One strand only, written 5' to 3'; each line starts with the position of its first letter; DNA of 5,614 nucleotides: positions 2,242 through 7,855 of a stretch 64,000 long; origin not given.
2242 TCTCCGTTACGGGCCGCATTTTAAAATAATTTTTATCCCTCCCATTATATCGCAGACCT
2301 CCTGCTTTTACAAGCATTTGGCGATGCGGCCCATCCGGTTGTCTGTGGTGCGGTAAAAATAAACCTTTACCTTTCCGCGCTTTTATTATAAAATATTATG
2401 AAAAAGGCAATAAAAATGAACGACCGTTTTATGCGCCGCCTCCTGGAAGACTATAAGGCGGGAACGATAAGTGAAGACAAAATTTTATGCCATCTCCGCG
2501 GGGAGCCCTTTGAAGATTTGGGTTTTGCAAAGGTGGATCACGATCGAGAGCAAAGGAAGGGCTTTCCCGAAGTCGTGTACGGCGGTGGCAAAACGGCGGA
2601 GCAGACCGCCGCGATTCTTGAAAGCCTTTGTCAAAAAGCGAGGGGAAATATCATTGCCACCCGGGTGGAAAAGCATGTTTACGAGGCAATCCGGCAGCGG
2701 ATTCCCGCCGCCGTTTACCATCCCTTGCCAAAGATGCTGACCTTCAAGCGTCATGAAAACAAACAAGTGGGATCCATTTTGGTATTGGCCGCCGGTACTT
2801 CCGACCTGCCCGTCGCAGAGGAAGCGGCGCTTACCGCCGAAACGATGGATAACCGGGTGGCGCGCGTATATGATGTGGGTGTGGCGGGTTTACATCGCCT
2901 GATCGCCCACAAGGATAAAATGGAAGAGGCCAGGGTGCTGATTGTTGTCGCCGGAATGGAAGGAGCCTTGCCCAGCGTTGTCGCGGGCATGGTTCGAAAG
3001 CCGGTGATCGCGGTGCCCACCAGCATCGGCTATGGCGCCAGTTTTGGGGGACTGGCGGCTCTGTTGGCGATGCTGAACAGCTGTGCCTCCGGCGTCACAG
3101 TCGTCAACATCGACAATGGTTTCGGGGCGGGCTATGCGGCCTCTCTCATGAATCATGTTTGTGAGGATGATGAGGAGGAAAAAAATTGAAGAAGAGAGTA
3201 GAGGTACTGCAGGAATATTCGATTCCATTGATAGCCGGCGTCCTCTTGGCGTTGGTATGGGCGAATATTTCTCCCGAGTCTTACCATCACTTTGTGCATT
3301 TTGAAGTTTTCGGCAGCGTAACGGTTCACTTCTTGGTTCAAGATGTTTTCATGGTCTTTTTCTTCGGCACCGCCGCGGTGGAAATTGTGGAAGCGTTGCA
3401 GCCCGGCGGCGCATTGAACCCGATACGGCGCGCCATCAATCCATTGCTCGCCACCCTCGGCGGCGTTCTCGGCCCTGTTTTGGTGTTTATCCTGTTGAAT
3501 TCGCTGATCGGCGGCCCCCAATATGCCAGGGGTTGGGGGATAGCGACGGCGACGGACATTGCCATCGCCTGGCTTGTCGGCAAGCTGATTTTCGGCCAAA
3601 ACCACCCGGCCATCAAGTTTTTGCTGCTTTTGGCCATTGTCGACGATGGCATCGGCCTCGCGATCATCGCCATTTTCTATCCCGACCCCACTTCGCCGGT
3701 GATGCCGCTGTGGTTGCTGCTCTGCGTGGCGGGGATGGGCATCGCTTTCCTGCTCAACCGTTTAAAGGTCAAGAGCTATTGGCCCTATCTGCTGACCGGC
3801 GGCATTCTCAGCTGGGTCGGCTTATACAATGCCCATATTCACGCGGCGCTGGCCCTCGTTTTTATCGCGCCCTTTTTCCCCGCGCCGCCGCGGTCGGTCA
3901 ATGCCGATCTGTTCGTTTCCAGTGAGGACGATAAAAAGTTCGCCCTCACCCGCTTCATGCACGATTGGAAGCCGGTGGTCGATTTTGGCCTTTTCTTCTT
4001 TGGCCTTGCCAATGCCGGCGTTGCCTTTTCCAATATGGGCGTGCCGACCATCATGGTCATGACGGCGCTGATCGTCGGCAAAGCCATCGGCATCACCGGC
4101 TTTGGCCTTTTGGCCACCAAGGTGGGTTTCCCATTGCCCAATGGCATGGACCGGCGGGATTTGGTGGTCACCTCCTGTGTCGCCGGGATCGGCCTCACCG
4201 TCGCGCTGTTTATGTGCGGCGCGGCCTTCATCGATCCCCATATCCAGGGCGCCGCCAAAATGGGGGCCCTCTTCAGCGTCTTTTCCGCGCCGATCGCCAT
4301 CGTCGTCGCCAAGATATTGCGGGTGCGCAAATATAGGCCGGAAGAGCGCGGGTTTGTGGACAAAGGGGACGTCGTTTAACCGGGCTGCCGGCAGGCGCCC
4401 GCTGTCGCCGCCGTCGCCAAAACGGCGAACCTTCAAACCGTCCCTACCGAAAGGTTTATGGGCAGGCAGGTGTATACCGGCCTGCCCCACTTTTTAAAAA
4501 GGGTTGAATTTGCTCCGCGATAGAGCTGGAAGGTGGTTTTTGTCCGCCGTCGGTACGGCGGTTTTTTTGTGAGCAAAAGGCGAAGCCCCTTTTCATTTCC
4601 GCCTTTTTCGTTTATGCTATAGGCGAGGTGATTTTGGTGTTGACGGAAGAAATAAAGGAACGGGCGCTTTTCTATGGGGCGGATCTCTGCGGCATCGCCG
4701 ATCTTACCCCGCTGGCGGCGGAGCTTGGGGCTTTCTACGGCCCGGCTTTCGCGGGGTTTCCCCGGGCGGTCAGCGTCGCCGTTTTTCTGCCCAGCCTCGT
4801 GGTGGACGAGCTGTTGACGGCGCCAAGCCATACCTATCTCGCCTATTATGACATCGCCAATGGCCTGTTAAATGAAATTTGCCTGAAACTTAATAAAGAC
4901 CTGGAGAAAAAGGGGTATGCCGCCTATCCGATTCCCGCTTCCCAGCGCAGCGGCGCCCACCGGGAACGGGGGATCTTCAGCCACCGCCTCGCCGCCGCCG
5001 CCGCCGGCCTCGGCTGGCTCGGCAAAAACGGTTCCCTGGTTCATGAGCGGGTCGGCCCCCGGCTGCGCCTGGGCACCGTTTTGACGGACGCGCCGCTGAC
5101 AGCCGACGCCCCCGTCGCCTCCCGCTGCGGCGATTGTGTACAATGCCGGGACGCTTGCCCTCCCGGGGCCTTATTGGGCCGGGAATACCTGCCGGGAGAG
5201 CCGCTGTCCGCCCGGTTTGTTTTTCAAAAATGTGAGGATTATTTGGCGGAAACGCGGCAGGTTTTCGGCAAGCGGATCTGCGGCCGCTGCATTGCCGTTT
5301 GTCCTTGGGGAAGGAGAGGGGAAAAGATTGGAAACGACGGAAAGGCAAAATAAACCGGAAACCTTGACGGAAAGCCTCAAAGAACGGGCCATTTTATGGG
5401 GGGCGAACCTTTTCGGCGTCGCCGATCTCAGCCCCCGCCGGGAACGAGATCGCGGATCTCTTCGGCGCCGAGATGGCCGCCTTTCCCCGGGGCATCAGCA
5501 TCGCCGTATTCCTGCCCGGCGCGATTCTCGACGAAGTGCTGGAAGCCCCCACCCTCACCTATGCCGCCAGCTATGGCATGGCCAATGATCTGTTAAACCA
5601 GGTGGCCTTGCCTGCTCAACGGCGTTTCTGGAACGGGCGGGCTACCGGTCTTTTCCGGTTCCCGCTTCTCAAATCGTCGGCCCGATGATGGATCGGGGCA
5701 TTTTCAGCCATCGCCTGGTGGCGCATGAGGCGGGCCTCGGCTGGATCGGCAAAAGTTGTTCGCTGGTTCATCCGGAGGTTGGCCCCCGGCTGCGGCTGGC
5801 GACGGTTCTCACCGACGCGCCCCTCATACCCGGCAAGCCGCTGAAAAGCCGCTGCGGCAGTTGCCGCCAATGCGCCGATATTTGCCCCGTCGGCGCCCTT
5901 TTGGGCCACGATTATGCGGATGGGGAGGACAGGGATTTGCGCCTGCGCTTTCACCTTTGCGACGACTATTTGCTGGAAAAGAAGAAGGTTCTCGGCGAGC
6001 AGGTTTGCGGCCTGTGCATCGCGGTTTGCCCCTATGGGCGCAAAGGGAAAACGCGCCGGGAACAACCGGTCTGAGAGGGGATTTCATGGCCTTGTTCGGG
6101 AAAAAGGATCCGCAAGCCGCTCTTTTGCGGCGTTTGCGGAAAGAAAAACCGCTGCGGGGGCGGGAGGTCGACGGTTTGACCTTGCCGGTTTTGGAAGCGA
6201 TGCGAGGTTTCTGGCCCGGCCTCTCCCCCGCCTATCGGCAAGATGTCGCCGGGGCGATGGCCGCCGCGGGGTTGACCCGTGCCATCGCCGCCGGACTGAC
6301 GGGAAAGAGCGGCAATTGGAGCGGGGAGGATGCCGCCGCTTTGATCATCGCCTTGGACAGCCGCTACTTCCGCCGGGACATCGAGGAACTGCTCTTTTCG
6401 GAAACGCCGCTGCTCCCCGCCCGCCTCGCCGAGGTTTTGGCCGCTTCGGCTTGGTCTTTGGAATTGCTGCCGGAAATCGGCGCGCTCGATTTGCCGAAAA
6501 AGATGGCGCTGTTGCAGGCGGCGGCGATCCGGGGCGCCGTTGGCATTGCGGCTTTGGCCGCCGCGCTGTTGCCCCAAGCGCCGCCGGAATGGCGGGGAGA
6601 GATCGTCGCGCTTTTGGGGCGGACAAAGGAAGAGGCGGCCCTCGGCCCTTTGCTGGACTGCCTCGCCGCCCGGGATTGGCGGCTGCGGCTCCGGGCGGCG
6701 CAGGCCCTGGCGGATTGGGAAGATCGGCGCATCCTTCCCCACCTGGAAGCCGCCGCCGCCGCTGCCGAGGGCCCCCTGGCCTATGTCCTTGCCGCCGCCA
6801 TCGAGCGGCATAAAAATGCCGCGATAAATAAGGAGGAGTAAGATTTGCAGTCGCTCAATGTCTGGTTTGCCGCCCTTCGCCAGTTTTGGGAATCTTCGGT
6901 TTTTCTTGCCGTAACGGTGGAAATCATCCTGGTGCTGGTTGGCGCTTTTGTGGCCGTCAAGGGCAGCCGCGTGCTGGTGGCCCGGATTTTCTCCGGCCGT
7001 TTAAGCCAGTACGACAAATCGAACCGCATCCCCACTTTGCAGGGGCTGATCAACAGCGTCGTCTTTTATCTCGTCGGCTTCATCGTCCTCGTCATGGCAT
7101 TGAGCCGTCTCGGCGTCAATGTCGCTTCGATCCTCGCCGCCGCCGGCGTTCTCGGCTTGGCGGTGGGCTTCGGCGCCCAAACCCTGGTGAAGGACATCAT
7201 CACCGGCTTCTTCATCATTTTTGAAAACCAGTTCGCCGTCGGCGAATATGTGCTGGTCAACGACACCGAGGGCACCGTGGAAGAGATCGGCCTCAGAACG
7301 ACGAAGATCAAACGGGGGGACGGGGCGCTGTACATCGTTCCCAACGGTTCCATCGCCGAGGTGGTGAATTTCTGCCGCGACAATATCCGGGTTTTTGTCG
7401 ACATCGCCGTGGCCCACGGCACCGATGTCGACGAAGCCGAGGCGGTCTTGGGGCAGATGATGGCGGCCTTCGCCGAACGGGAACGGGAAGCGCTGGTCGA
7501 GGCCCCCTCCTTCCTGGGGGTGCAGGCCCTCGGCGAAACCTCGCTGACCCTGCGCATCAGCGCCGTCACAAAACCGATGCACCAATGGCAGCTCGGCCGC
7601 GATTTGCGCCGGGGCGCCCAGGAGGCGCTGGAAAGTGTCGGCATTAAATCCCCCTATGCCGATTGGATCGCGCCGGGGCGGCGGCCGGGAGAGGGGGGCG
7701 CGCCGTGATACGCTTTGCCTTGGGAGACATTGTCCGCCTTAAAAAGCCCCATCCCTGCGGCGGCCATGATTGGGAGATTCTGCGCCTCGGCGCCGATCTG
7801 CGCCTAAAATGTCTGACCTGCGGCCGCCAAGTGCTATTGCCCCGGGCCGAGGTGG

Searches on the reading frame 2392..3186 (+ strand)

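Call 49: search_protein_families(library=pfam, proteins=[window:2392-3186:+], max_evalue=0.00001)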
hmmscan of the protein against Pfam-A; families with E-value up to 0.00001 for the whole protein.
window:2392-3186:+ (265 aa): 1 family
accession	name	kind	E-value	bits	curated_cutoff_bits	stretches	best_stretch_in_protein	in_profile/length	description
PF00731.26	AIRC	-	1.4e-15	57.5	30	1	129-253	2-126/148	AIR carboxylase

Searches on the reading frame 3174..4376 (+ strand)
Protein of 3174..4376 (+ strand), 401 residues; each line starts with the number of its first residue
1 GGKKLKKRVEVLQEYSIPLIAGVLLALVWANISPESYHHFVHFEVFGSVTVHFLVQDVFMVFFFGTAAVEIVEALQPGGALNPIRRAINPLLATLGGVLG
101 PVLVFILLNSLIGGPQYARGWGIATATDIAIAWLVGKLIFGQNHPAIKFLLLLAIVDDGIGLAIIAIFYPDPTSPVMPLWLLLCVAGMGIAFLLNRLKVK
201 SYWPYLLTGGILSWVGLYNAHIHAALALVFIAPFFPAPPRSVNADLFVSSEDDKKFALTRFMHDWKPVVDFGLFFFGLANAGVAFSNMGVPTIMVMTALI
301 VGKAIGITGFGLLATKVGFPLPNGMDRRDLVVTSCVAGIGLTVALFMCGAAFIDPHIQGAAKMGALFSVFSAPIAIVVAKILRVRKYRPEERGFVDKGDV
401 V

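Call 49: search_protein_families(library=pfam, proteins=[window:3174-4376:+], max_evalue=0.00001)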
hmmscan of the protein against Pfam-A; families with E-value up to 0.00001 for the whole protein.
window:3174-4376:+ (401 aa): 1 family
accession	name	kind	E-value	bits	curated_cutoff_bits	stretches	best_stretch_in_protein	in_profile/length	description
PF06965.17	Na_H_antiport_1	-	1.6e-61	208.7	23.5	1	16-374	11-368/374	Na+/H+ antiporter 1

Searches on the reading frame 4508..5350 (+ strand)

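Call 49: search_protein_families(library=pfam, proteins=[window:4508-5350:+], max_evalue=0.00001)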
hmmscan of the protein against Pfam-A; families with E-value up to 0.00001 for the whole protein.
window:4508-5350:+ (281 aa): 1 family
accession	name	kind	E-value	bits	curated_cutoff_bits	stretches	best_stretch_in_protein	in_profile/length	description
PF13484.11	Fer4_16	-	2.5e-08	35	30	1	206-268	1-66/66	4Fe-4S double cluster binding domain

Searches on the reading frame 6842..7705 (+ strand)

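Call 49: search_protein_families(library=pfam, proteins=[window:6842-7705:+], max_evalue=0.00001)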
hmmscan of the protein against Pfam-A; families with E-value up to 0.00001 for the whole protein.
window:6842-7705:+ (288 aa): 3 families
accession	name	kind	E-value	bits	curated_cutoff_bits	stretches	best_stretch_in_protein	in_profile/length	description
PF00924.24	MS_channel_2nd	-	4e-21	75.3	20.2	1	114-177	1-66/68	Mechanosensitive ion channel, beta-domain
PF21088.3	MS_channel_1st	-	5.4e-10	39.5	23.1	1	73-113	2-42/42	Mechanosensitive ion channel, transmembrane helices 2/3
PF21082.3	MS_channel_3rd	-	7.7e-08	33.1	21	1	186-269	3-87/88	Mechanosensitive ion channel MscS, C-terminal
